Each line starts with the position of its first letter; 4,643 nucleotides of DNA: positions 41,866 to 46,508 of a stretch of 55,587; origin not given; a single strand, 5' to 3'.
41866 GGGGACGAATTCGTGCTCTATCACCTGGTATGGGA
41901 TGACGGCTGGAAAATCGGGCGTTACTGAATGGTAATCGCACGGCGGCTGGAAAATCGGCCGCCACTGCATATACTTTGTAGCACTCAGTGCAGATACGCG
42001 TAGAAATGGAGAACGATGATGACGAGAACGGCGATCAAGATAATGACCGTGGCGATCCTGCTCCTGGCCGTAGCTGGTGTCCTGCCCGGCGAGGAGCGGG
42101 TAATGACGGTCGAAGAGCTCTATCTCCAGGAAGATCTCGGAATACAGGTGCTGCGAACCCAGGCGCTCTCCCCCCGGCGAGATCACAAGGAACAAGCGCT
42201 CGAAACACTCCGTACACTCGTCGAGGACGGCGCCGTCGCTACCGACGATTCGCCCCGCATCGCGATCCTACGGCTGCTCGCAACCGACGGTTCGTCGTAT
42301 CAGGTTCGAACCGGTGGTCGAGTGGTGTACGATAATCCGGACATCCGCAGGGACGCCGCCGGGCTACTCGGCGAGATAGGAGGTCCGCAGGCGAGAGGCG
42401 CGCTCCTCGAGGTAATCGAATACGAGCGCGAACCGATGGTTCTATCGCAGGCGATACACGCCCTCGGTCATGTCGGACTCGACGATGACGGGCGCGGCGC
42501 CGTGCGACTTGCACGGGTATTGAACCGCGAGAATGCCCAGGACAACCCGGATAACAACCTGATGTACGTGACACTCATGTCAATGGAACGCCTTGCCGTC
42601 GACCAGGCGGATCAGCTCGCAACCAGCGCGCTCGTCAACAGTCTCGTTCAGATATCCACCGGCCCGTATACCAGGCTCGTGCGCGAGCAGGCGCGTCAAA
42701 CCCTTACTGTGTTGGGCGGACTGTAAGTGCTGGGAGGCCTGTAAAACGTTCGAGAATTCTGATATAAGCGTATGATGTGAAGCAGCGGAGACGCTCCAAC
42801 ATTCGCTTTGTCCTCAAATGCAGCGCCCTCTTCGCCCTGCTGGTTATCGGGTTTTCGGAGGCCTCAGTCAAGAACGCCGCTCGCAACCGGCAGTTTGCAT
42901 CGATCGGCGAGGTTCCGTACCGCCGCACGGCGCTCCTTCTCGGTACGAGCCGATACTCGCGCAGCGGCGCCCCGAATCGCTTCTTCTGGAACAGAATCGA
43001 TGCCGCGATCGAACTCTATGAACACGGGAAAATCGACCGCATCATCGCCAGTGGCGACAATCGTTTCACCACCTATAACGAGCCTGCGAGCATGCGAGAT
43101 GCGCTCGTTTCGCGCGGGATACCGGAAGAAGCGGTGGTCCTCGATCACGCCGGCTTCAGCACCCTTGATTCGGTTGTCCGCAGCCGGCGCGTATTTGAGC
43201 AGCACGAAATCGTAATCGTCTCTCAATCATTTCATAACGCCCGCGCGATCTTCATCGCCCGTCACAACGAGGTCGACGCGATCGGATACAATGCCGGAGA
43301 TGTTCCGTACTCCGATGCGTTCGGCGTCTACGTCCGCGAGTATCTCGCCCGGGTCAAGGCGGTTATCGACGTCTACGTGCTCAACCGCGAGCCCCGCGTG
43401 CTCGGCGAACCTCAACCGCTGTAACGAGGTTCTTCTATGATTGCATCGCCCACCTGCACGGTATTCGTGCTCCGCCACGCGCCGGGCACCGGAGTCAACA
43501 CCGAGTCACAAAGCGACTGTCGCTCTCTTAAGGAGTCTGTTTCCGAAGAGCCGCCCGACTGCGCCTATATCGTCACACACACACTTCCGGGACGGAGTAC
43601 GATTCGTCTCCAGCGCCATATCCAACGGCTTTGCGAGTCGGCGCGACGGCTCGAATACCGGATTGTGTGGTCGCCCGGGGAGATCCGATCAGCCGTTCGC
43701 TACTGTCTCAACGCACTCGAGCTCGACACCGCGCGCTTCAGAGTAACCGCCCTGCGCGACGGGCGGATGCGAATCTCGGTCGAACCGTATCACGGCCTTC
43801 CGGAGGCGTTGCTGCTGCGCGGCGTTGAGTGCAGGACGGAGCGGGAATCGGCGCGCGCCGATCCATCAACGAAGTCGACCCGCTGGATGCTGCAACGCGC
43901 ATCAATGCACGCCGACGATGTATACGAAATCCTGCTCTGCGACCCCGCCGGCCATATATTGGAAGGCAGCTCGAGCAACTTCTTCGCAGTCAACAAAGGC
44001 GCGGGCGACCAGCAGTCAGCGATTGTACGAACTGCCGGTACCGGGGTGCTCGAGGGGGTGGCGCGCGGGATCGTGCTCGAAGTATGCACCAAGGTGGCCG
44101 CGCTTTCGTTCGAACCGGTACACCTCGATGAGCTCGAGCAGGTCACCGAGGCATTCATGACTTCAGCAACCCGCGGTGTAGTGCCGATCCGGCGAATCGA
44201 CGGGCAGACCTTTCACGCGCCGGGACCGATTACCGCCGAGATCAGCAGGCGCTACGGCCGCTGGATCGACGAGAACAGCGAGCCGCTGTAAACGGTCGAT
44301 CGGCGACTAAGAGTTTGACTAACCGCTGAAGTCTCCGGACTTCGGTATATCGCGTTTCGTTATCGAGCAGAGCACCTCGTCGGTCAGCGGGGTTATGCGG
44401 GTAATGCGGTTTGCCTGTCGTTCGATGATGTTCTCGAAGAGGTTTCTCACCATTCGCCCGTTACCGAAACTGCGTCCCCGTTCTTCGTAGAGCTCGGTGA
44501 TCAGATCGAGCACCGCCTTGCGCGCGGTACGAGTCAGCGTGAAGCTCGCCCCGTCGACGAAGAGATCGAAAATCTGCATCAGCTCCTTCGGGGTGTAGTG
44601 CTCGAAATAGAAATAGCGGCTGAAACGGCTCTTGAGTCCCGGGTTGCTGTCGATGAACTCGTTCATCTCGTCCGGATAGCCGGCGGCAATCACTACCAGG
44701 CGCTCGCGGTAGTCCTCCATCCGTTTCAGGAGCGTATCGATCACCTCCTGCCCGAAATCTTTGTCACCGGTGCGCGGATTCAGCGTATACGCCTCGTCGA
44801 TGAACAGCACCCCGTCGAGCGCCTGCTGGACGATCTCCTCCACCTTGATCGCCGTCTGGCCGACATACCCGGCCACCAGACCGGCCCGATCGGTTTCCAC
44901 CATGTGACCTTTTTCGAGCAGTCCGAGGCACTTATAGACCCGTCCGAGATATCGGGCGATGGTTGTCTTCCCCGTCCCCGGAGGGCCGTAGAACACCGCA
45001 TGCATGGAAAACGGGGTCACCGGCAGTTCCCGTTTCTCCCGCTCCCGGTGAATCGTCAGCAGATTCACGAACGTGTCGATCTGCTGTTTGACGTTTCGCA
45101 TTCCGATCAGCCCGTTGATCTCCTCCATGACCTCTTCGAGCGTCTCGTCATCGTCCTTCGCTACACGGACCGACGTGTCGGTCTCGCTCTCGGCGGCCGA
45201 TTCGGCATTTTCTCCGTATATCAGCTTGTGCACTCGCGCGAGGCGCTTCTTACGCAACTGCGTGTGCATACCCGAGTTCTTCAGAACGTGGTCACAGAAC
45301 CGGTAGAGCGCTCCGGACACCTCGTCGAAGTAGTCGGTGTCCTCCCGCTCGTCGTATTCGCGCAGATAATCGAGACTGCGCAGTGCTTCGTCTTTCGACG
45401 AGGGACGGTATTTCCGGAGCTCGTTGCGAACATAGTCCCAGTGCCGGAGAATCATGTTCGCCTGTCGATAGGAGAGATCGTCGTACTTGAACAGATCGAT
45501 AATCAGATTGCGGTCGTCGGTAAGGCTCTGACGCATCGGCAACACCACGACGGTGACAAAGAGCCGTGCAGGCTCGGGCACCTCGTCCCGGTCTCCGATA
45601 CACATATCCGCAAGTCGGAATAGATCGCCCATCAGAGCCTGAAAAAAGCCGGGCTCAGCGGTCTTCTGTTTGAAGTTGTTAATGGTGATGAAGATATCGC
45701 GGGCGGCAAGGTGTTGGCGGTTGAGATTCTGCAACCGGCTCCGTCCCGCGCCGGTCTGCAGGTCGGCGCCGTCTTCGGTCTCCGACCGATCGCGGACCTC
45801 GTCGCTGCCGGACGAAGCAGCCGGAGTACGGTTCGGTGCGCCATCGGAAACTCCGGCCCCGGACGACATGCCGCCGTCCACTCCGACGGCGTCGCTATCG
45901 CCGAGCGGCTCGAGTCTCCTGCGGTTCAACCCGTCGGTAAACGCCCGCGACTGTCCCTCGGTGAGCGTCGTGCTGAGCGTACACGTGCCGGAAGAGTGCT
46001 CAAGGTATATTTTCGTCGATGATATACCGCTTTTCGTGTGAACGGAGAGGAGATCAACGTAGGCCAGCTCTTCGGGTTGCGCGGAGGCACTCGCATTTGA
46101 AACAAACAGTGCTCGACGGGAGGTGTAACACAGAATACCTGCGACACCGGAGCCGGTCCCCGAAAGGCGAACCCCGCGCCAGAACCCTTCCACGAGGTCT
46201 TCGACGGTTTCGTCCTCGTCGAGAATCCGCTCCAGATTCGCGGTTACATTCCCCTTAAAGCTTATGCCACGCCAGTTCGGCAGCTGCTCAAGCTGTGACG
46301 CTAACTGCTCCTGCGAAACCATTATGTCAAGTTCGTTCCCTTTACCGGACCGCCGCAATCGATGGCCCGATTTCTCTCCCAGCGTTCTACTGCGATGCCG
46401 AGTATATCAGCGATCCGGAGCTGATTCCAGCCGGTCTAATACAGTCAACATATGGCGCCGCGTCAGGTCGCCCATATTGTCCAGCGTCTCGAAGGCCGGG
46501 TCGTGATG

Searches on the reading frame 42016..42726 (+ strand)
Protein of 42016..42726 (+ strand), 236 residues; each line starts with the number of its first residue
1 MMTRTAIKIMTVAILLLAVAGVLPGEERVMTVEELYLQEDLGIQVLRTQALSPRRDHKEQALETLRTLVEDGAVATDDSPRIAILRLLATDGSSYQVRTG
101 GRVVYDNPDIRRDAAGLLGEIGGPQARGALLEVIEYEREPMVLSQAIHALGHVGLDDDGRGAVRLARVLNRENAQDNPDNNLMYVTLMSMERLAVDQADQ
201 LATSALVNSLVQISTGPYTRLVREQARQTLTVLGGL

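Call 94: search_protein_families(library=pfam, proteins=[window:42016-42726:+], max_evalue=0.00001)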
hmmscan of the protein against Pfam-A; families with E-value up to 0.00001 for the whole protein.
window:42016-42726:+ (236 aa): 1 family
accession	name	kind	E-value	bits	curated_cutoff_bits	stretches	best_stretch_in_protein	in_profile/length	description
PF13646.12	HEAT_2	-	1.8e-07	31.8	27.7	1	106-157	12-62/88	HEAT repeats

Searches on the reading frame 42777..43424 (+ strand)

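Call 72: search_protein_families(library=pfam, proteins=[window:42777-43424:+], max_evalue=0.00001)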
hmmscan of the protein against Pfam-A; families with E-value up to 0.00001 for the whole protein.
window:42777-43424:+ (215 aa): 1 family
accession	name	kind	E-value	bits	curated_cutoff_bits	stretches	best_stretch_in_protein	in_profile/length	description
PF02698.23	DUF218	-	1.7e-21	76.9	27.6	1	63-190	10-132/133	DUF218 domain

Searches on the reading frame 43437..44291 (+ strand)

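Call 72: search_protein_families(library=pfam, proteins=[window:43437-44291:+], max_evalue=0.00001)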
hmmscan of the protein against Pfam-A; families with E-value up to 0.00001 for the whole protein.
window:43437-44291:+ (284 aa): 1 family
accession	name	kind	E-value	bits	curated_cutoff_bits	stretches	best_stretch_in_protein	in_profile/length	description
PF01063.24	Aminotran_4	-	6.4e-28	98.6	28.5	1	54-254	12-223/223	Amino-transferase class IV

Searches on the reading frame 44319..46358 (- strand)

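Call 94: search_protein_families(library=pfam, proteins=[window:44319-46358:-], max_evalue=0.00001)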
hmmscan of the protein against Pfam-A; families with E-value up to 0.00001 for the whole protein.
window:44319-46358:- (679 aa): 2 families
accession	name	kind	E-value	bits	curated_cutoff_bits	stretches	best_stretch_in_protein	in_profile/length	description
PF00004.35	AAA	-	1.2e-18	68.3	21.2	1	455-585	2-129/131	ATPase family associated with various cellular activities (AAA)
PF17866.7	AAA_lid_6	-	2.4e-16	60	24.3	1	612-671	3-60/60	AAA lid domain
